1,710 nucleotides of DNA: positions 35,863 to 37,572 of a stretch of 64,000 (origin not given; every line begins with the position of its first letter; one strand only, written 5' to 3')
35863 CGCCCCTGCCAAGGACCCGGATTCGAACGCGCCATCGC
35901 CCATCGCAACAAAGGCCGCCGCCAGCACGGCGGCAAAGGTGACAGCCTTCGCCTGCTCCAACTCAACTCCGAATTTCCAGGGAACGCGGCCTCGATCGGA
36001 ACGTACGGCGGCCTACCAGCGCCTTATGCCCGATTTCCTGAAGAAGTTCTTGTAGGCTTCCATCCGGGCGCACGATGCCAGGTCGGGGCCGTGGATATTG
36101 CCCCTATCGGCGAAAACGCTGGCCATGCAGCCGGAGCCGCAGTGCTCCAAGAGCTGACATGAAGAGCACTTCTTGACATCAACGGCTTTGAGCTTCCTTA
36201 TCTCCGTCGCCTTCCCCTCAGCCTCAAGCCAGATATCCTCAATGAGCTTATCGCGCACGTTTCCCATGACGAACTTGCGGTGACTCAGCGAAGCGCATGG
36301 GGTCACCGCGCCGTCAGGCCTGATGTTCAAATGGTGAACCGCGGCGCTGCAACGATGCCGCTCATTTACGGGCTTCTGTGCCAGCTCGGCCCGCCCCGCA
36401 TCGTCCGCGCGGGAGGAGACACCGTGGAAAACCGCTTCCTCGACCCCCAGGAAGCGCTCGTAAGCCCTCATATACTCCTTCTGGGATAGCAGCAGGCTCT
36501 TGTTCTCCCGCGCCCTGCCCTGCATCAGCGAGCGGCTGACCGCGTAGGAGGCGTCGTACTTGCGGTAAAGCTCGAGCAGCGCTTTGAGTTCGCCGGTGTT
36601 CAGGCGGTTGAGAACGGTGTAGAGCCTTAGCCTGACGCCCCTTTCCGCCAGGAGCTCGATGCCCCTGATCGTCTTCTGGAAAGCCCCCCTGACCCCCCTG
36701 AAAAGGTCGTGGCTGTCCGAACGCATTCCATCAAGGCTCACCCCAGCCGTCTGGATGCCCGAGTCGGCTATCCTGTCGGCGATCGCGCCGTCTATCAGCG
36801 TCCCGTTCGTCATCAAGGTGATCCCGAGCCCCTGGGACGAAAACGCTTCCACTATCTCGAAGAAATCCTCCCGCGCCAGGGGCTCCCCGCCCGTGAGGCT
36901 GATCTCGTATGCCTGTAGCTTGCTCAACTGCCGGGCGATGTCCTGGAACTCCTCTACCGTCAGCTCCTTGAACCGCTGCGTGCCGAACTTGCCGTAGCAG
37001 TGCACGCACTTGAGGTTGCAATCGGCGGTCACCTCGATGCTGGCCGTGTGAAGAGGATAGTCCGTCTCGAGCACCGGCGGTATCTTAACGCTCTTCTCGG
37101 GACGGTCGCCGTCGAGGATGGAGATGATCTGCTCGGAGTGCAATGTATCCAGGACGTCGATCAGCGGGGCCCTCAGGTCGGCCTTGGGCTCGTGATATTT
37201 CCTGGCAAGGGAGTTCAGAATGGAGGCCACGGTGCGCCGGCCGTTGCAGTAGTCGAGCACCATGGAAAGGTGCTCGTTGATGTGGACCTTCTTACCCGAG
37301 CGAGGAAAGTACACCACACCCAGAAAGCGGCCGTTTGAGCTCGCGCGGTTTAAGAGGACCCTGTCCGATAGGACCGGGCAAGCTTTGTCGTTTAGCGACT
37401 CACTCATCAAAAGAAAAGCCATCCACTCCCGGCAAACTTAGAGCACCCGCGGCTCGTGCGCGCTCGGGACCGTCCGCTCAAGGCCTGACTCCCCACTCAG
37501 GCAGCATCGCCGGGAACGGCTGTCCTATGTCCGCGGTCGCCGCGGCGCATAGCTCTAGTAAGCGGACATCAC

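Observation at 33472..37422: RRE-containing radical SAM/SPASM maturase with no visible precursor peptide, heading a cluster of exported enzymes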

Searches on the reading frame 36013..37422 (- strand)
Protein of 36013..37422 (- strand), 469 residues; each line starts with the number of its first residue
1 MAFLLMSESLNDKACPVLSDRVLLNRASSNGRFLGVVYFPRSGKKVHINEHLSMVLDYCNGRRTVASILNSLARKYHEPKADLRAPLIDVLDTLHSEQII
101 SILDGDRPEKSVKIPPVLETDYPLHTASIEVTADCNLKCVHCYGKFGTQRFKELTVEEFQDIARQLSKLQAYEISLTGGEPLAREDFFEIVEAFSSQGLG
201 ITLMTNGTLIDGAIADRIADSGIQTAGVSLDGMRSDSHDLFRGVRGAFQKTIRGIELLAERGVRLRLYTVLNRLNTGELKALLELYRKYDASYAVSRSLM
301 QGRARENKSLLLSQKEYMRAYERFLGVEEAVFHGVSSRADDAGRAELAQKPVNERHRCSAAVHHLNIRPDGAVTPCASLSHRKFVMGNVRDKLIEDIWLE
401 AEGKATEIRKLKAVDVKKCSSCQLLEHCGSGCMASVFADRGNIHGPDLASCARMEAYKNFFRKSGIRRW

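Call 7: search_protein_families(library=pfam, proteins=[window:36013-37422:-], max_evalue=0.01)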
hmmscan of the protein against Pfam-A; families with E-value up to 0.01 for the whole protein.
window:36013-37422:- (469 aa): 4 families
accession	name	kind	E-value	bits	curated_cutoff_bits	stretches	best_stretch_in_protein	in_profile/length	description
PF04055.27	Radical_SAM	-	1.1e-26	94.4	29.5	1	129-285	1-165/166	Radical SAM superfamily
PF13186.11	SPASM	-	7.2e-11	42.6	21.5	1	358-423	1-67/67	Iron-sulfur cluster-binding domain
PF05402.18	PqqD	-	8.3e-07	29.7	23.4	1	36-100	3-67/67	Coenzyme PQQ synthesis protein D (PqqD)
PF13353.11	Fer4_12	-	3e-06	28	22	1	133-232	13-115/137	4Fe-4S single cluster domain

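Call 8: search_protein_families(library=ncbifam, proteins=[window:36013-37422:-], max_evalue=0.01)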
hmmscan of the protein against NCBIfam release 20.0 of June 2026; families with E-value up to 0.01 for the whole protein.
window:36013-37422:- (469 aa): 85 families (the best 25 are shown)
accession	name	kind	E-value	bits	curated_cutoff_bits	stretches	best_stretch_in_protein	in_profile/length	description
TIGR03962.1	mycofact_rSAM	equivalog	4.9e-48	164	265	1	129-448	16-329/339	mycofactocin radical SAM maturase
TIGR04545.1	rSAM_ahbD_hemeb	equivalog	6.8e-47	160.5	500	1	129-441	4-326/339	heme b synthase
TIGR04055.1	rSAM_NirJ2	equivalog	8.9e-46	156.9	500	1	128-442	3-314/326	putative heme d1 biosynthesis radical SAM protein NirJ2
TIGR04054.1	rSAM_NirJ1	equivalog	1.6e-40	138.9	650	2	130-289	41-200/387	putative heme d1 biosynthesis radical SAM protein NirJ1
TIGR04051.1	rSAM_NirJ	equivalog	3.4e-40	138.1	515.45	2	132-309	9-187/354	heme d1 biosynthesis radical SAM protein NirJ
NF050035.1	rSAM_WgK_link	exception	4.4e-40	137.8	650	2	128-316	12-200/367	radical SAM/SPASM peptide maturase WgkB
TIGR04250.1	SCM_rSAM_ScmE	equivalog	9.9e-40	136.5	400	1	128-453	6-348/358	SynChlorMet cassette radical SAM/SPASM protein ScmE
NF045574.1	sacti_mat_StsB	exception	1.1e-39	136.6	625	1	36-452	15-415/466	StsB family radical SAM/SPASM domain sactipeptide maturase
TIGR04103.1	rSAM_nif11_3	equivalog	6.2e-39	133.8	725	1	126-442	6-338/412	nif11-class peptide radical SAM maturase 3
TIGR04546.1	rSAM_ahbC_deAc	equivalog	2.5e-38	131.9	650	2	130-291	44-205/390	12,18-didecarboxysiroheme deacetylase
TIGR04303.1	GeoRSP_rSAM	equivalog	4.1e-36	125.2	400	1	128-447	8-321/325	GeoRSP system radical SAM/SPASM protein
TIGR04053.2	TIGR04053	equivalog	1e-34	120.4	395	1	129-317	12-205/366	TIGR04053 family radical SAM/SPASM domain-containing protein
TIGR04347.1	pseudo_SAM_Halo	equivalog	3.8e-34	118.6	525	2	130-287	43-200/390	TIGR04347 family pseudo-SAM/SPASM protein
TIGR03913.1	rad_SAM_trio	equivalog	1.4e-33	116.1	591.75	1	123-434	18-337/477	GDL motif peptide-associated radical SAM/SPASM maturase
TIGR04251.1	SCM_rSAM_ScmF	equivalog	5.1e-33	114.9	400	1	122-446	1-335/353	SynChlorMet cassette radical SAM/SPASM protein ScmF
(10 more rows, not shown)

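Call 11: find_homologous_proteins(query=window:36013-37422:-, max_evalue=1e-10)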
Query window:36013-37422:- (469 aa): 818 proteins with E <= 1e-10 among 8000 candidates; the best 120 are listed.
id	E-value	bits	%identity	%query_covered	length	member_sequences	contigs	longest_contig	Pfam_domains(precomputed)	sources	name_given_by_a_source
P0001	0.0e+0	1045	100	99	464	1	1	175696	PF13186.12,PF04055.28,PF13353.12,PF05402.19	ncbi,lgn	-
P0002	9.0e-259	877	81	99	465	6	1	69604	PF13186.12,PF04055.28,PF13353.12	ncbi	-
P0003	6.5e-254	861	79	100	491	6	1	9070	PF13186.12,PF04055.28,PF13353.12,PF05402.19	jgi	jgi:radical SAM protein with 4Fe4S-binding SPASM domain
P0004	4.0e-248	841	77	100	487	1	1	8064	PF13186.12,PF04055.28,PF13353.12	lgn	-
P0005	6.4e-248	841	78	99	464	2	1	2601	PF13186.12,PF04055.28,PF13353.12,PF05402.19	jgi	jgi:radical SAM protein with 4Fe4S-binding SPASM domain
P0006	3.9e-247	838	78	99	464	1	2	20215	PF13186.12,PF04055.28,PF13353.12,PF05402.19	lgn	-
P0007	2.6e-230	783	74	98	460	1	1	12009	PF13186.12,PF04055.28,PF05402.19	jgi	-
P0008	2.6e-209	714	65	99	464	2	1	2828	PF13186.12,PF04055.28,PF13353.12,PF05402.19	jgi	jgi:radical SAM protein with 4Fe4S-binding SPASM domain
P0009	2.5e-202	691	63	99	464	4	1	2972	PF13186.12,PF04055.28,PF13353.12,PF05402.19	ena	-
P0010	5.1e-194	663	65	93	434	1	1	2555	PF13186.12,PF04055.28,PF13353.12,PF05402.19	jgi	jgi:radical SAM protein with 4Fe4S-binding SPASM domain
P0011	4.3e-59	218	31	67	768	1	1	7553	PF13186.12,PF04055.28,PF13353.12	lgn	-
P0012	8.3e-53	198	29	67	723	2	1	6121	PF13186.12,PF04055.28,PF13353.12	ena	-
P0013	1.9e-46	177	28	95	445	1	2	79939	PF13186.12,PF04055.28,PF13353.12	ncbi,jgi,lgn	ncbi:MAG: radical SAM protein [Candidatus Methanofastidiosia archaeon]|jgi:radical SAM protein with 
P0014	1.5e-45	174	28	94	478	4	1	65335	PF13186.12,PF04055.28,PF13353.12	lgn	-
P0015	5.3e-43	165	28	97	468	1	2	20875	PF13186.12,PF04055.28,PF13353.12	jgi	jgi:radical SAM protein with 4Fe4S-binding SPASM domain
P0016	1.6e-42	164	25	74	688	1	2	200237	PF04055.28,PF13353.12,PF05402.19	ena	-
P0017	4.5e-39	152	31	76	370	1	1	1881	PF13186.12,PF04055.28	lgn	-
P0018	4.6e-39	152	33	69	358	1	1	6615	PF13186.12,PF04055.28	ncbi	-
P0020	3.4e-38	150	31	69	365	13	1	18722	PF13186.12,PF04055.28,PF13353.12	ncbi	-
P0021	7.0e-38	149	32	69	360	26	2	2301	PF13186.12,PF04055.28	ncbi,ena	-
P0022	3.4e-37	146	31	70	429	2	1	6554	PF08369.17,PF13186.12,PF04055.28,PF13353.12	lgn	-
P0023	3.5e-37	146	30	69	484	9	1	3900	PF13186.12,PF04055.28,PF13353.12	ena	-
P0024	4.3e-37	146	33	64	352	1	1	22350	PF13186.12,PF04055.28,PF13353.12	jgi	jgi:AdoMet-dependent heme synthase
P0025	5.5e-37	146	28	89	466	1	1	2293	PF13186.12,PF04055.28,PF05402.19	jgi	jgi:radical SAM protein with 4Fe4S-binding SPASM domain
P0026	6.6e-37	145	32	69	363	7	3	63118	PF13186.12,PF04055.28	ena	-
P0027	8.6e-37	145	33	69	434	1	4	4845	PF08369.17,PF13186.12,PF04055.28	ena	-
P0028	2.0e-36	144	31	69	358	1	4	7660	PF13186.12,PF04055.28,PF13353.12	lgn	-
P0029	2.3e-36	144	31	72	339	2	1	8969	PF13186.12,PF04055.28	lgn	-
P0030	2.4e-36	144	33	68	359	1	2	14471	PF13186.12,PF04055.28,PF13353.12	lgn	-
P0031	4.0e-36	143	31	70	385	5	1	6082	PF13186.12,PF04055.28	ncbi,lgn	-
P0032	5.9e-36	142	30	68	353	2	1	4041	PF13186.12,PF04055.28,PF13353.12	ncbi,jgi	-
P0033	6.8e-36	142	30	89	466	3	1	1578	PF13186.12,PF04055.28,PF13353.12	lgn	-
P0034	9.7e-36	141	27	89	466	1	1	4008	PF13186.12,PF04055.28,PF05402.19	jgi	jgi:radical SAM protein with 4Fe4S-binding SPASM domain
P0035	1.0e-35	141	30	68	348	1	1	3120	PF13186.12,PF04055.28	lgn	-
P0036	1.4e-35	141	32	69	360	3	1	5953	PF13186.12,PF04055.28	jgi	-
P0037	1.4e-35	141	31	65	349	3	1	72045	PF13186.12,PF04055.28,PF13353.12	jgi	jgi:mycofactocin biosynthetic radical S-adenosylmethionine protein MftC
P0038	1.7e-35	141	30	69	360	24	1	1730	PF13186.12,PF04055.28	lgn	-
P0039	1.8e-35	141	30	70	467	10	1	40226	PF13186.12,PF04055.28,PF13353.12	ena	-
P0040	2.0e-35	140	33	71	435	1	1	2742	PF13186.12,PF04055.28,PF13353.12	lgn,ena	-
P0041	3.1e-35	140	34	67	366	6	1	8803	PF13186.12,PF04055.28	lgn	-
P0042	3.3e-35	140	29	73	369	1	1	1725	PF13186.12,PF04055.28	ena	-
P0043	8.5e-35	138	31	69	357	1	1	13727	PF13186.12,PF04055.28,PF13353.12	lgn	-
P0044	8.8e-35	138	30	69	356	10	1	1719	PF13186.12,PF04055.28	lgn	-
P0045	8.9e-35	138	32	70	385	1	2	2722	PF13186.12,PF04055.28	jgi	jgi:radical SAM protein with 4Fe4S-binding SPASM domain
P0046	9.7e-35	138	30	68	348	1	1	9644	PF13186.12,PF04055.28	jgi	jgi:heme b synthase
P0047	2.5e-34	137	31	69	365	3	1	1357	PF13186.12,PF04055.28,PF13353.12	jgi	-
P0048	2.9e-34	137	31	68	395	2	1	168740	PF13186.12,PF04055.28,PF13353.12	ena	-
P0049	3.5e-34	136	32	68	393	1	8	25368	PF13186.12,PF04055.28,PF13353.12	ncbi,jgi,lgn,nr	ncbi:MAG: 12,18-didecarboxysiroheme deacetylase [Deltaproteobacteria bacterium]|jgi:12,18-didecarbox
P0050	4.3e-34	136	32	67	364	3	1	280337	PF13186.12,PF04055.28,PF13353.12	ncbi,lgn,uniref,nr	ncbi:radical SAM/SPASM domain-containing protein [Tepidibacillus fermentans]|uniref:Heme b synthase 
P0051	4.4e-34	136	34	67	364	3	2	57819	PF13186.12,PF04055.28,PF13353.12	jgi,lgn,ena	-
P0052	4.7e-34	136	32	68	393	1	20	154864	PF13186.12,PF04055.28,PF13353.12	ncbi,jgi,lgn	jgi:12,18-didecarboxysiroheme deacetylase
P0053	6.6e-34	135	32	69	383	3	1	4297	PF13186.12,PF04055.28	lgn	-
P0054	7.1e-34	135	30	69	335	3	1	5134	PF13186.12,PF04055.28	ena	-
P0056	1.1e-33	135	33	72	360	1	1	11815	PF13186.12,PF04055.28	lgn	-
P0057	1.3e-33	135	30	67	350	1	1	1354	PF13186.12,PF04055.28,PF13353.12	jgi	jgi:heme b synthase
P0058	1.4e-33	134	30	74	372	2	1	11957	PF13186.12,PF04055.28,PF13353.12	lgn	-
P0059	1.6e-33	134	32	70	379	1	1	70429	PF13186.12,PF04055.28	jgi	jgi:radical SAM protein with 4Fe4S-binding SPASM domain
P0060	1.6e-33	134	31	70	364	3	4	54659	PF13186.12,PF04055.28,PF13353.12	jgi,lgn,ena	-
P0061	1.9e-33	134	30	71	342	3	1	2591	PF13186.12,PF04055.28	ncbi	-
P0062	2.2e-33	134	32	68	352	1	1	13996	PF13186.12,PF04055.28,PF13353.12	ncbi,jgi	jgi:radical SAM protein with 4Fe4S-binding SPASM domain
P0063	2.6e-33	134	32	68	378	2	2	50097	PF13186.12,PF04055.28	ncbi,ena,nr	ncbi:MAG: radical SAM protein [Desulfurococcales archaeon]|nr:radical SAM protein [Desulfurococcales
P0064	3.8e-33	133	33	70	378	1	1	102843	PF13186.12,PF04055.28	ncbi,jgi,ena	jgi:radical SAM protein with 4Fe4S-binding SPASM domain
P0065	4.1e-33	133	30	70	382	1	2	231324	PF13186.12,PF04055.28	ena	-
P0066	4.3e-33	133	31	67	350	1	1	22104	PF13186.12,PF04055.28,PF13353.12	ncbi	-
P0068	6.2e-33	132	31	71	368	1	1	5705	PF13186.12,PF04055.28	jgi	-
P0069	6.3e-33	132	33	70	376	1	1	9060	PF13186.12,PF04055.28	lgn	-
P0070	8.0e-33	132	29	84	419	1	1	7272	PF13186.12,PF04055.28,PF13353.12,PF05402.19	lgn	-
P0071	8.1e-33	132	33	67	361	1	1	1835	PF13186.12,PF04055.28,PF13353.12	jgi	jgi:heme b synthase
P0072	1.2e-32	131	31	67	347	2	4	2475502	PF13186.12,PF04055.28,PF13353.12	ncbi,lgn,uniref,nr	ncbi:radical SAM protein [Tepidibacillus infernus]|uniref:radical SAM/SPASM domain-containing protei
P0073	1.3e-32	131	32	71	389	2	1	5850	PF13186.12,PF04055.28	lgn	-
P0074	1.3e-32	131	31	68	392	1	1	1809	PF13186.12,PF04055.28,PF13353.12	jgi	-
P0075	1.6e-32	131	30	69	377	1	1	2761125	PF13186.12,PF04055.28,PF13353.12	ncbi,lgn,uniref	ncbi:radical SAM protein [Sulfurisphaera ohwakuensis]|uniref:radical SAM protein n=1 Tax=Sulfurispha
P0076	1.7e-32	131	30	70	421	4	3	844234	PF08369.17,PF13186.12,PF04055.28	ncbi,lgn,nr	ncbi:MAG TPA: radical SAM protein [Candidatus Brocadiia bacterium]|nr:radical SAM protein [Planctomy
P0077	1.8e-32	131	31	69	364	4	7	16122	PF13186.12,PF04055.28,PF13353.12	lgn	-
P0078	1.9e-32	131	32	68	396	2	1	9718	PF13186.12,PF04055.28,PF13353.12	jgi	-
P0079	2.0e-32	131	31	68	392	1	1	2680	PF13186.12,PF04055.28,PF13353.12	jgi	jgi:Fe-coproporphyrin III synthase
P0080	2.2e-32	130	32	68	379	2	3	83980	PF13186.12,PF04055.28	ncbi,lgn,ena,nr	ncbi:MAG: radical SAM protein [Desulfurococcales archaeon]|nr:radical SAM protein [Desulfurococcales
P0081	2.3e-32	130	29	68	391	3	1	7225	PF13186.12,PF04055.28,PF13353.12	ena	-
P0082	2.6e-32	130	33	68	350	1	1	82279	PF13186.12,PF04055.28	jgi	-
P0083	3.0e-32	130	28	73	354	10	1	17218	PF13186.12,PF04055.28,PF13353.12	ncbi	-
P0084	3.0e-32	130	32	68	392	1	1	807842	PF13186.12,PF04055.28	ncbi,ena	-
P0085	3.0e-32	130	30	74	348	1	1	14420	PF13186.12,PF04055.28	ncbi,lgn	ncbi:MAG: radical SAM protein [bacterium]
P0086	3.4e-32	130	33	67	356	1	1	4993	PF13186.12,PF04055.28,PF13353.12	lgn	-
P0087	3.9e-32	130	31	72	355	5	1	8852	PF13186.12,PF04055.28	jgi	jgi:AdoMet-dependent heme synthase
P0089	4.6e-32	129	40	42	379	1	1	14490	PF13186.12,PF04055.28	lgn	-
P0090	4.6e-32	129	31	72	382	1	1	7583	PF13186.12,PF04055.28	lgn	-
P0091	5.9e-32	129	30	68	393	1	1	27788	PF13186.12,PF04055.28,PF13353.12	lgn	-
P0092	6.5e-32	129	28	71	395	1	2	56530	PF13186.12,PF04055.28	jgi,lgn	jgi:radical SAM protein with 4Fe4S-binding SPASM domain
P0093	6.8e-32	129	31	68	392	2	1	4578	PF13186.12,PF04055.28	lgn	-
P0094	6.9e-32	129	31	68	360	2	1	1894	PF13186.12,PF04055.28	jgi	-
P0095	7.6e-32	129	27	86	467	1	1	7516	PF13186.12,PF04055.28,PF13353.12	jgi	jgi:radical SAM protein with 4Fe4S-binding SPASM domain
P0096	1.3e-31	128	28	93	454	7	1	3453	PF13186.12,PF04055.28,PF13353.12,PF05402.19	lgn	-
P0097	1.3e-31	128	31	67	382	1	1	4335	PF13186.12,PF04055.28,PF13353.12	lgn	-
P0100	1.9e-31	127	30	69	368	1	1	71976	PF13186.12,PF04055.28,PF13353.12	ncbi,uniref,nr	ncbi:radical SAM protein [Evansella sp. AB-P1]|uniref:radical SAM/SPASM domain-containing protein n=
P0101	2.0e-31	127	31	65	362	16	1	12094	PF13186.12,PF04055.28,PF13353.12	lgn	-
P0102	2.8e-31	127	31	67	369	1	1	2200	PF13186.12,PF04055.28,PF13353.12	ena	-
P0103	4.2e-31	126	29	71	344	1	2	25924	PF13186.12,PF04055.28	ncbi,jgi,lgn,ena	-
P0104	4.3e-31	126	28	68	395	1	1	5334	PF13186.12,PF04055.28,PF13353.12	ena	-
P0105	4.5e-31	126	30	68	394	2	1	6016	PF13186.12,PF04055.28,PF13353.12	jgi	jgi:12,18-didecarboxysiroheme deacetylase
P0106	5.4e-31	126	31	68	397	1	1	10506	PF13186.12,PF04055.28,PF13353.12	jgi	jgi:Fe-coproporphyrin III synthase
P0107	6.4e-31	126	29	67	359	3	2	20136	PF13186.12,PF04055.28,PF13353.12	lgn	-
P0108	6.6e-31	126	31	68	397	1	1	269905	PF13186.12,PF04055.28,PF13353.12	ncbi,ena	-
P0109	8.0e-31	125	29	69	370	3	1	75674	PF13186.12,PF04055.28,PF13353.12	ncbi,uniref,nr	ncbi:radical SAM/SPASM domain-containing protein [Bacillus marinisedimentorum]|uniref:radical SAM/SP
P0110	8.1e-31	125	30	67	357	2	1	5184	PF13186.12,PF04055.28,PF13353.12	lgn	-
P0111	8.5e-31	125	33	68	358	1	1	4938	PF13186.12,PF04055.28,PF13353.12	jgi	jgi:radical SAM protein with 4Fe4S-binding SPASM domain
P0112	8.8e-31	125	30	67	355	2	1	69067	PF13186.12,PF04055.28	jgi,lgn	jgi:heme b synthase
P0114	1.3e-30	125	30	71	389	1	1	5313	PF13186.12,PF04055.28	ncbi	-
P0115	1.8e-30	124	31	67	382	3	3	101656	PF13186.12,PF04055.28,PF13353.12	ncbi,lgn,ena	-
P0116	1.8e-30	124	30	68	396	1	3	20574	PF13186.12,PF04055.28,PF13353.12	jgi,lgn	jgi:12,18-didecarboxysiroheme deacetylase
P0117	1.9e-30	124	29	68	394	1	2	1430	PF13186.12,PF04055.28,PF13353.12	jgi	jgi:12,18-didecarboxysiroheme deacetylase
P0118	1.9e-30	124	31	64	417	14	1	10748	PF13186.12,PF04055.28,PF13353.12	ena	-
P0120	2.1e-30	124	30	69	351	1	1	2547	PF13186.12,PF04055.28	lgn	-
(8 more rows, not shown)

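Call 12: find_encoding_contigs(protein=P0002, flank=10000, max_places=3)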
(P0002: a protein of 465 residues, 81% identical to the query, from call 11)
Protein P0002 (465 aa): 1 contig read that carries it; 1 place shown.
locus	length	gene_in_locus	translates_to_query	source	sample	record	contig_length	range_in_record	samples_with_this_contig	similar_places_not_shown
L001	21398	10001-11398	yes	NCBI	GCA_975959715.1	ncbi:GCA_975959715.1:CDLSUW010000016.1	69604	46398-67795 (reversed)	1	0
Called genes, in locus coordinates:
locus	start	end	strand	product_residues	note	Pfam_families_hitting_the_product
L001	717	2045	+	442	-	PF00158:Sigma54_activat, PF14532:Sigma54_activ_2, PF07724:AAA_2 (weak), PF07728:AAA_5, PF25601:AAA_lid_14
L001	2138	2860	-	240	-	-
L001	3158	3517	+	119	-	PF01740:STAS, PF13466:STAS_2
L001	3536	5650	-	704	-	PF13185:GAF_2, PF13492:GAF_3, PF01590:GAF (weak), PF25973:BSH_CzcB (weak), PF25984:BSH_YknX, PF25954:Beta-barrel_RND_2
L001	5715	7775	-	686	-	-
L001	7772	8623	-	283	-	PF25917:BSH_RND (weak), PF25919:BSH_CusB, PF25973:BSH_CzcB, PF00364:Biotin_lipoyl (faint), PF25885:HH_EMRA (weak), PF25984:BSH_YknX (faint)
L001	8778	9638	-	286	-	PF01261:AP_endonuc_2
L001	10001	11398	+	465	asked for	PF04055:Radical_SAM, PF13353:Fer4_12 (weak), PF13186:SPASM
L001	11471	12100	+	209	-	-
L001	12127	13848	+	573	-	PF24684:Vgb_lyase (weak), PF01841:Transglut_core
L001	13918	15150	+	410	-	PF13439:Glyco_transf_4 (weak), PF00534:Glycos_transf_1, PF13692:Glyco_trans_1_4, PF13524:Glyco_trans_1_2 (weak)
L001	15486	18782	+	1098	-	PF14870:PSII_BNR (faint), PF02012:BNR (faint), PF13088:BNR_2 (faint), PF15902:Sortilin-Vps10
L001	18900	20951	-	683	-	PF13860:FlgD_ig (faint), PF04389:Peptidase_M28, PF01546:Peptidase_M20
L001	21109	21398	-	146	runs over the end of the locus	PF19762:DUF6249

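Call 13: find_encoding_contigs(protein=P0006, flank=10000, max_places=3)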
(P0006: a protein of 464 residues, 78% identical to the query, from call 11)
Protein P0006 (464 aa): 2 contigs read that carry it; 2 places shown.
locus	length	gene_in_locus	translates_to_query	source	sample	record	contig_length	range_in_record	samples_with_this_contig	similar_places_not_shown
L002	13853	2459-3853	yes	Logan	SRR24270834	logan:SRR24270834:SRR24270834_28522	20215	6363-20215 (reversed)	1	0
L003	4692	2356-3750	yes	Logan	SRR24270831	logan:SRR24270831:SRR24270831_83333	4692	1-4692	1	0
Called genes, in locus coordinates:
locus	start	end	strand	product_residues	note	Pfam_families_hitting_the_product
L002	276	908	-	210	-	PF01726:LexA_DNA_bind, PF00717:Peptidase_S24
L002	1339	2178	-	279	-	PF01261:AP_endonuc_2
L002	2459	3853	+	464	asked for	PF05402:PqqD (weak), PF04055:Radical_SAM, PF13353:Fer4_12 (weak), PF13186:SPASM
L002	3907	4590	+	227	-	-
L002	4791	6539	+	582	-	PF24684:Vgb_lyase, PF01841:Transglut_core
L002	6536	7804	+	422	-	PF13439:Glyco_transf_4, PF20706:GT4-conflict (weak), PF00534:Glycos_transf_1, PF13692:Glyco_trans_1_4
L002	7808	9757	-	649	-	PF01663:Phosphodiest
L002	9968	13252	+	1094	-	PF14870:PSII_BNR (faint), PF02012:BNR (faint), PF13088:BNR_2 (faint), PF25852:DUF6242_C (faint), PF15902:Sortilin-Vps10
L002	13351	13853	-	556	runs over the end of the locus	PF04389:Peptidase_M28, PF01546:Peptidase_M20, PF13860:FlgD_ig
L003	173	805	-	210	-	PF01726:LexA_DNA_bind, PF00717:Peptidase_S24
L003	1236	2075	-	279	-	PF01261:AP_endonuc_2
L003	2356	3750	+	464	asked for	PF05402:PqqD (weak), PF04055:Radical_SAM, PF13353:Fer4_12 (weak), PF13186:SPASM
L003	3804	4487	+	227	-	-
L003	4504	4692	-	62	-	?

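Call 14: find_encoding_contigs(protein=P0007, flank=10000, max_places=3)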
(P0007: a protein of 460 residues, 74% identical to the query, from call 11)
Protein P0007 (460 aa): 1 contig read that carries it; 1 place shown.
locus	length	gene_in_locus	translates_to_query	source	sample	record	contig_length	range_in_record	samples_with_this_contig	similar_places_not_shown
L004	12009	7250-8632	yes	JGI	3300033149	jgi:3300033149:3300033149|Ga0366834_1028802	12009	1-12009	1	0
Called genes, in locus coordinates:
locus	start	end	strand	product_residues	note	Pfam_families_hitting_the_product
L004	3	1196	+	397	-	?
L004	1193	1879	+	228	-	PF13489:Methyltransf_23, PF08241:Methyltransf_11, PF08242:Methyltransf_12 (weak), PF13649:Methyltransf_25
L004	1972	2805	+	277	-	-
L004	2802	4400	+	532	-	-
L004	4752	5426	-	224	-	PF01726:LexA_DNA_bind, PF00717:Peptidase_S24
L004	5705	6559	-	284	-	PF01261:AP_endonuc_2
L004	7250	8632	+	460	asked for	PF05402:PqqD (weak), PF04055:Radical_SAM, PF13186:SPASM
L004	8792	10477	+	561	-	PF01841:Transglut_core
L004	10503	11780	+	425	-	PF13439:Glyco_transf_4, PF20706:GT4-conflict (weak), PF00534:Glycos_transf_1, PF13692:Glyco_trans_1_4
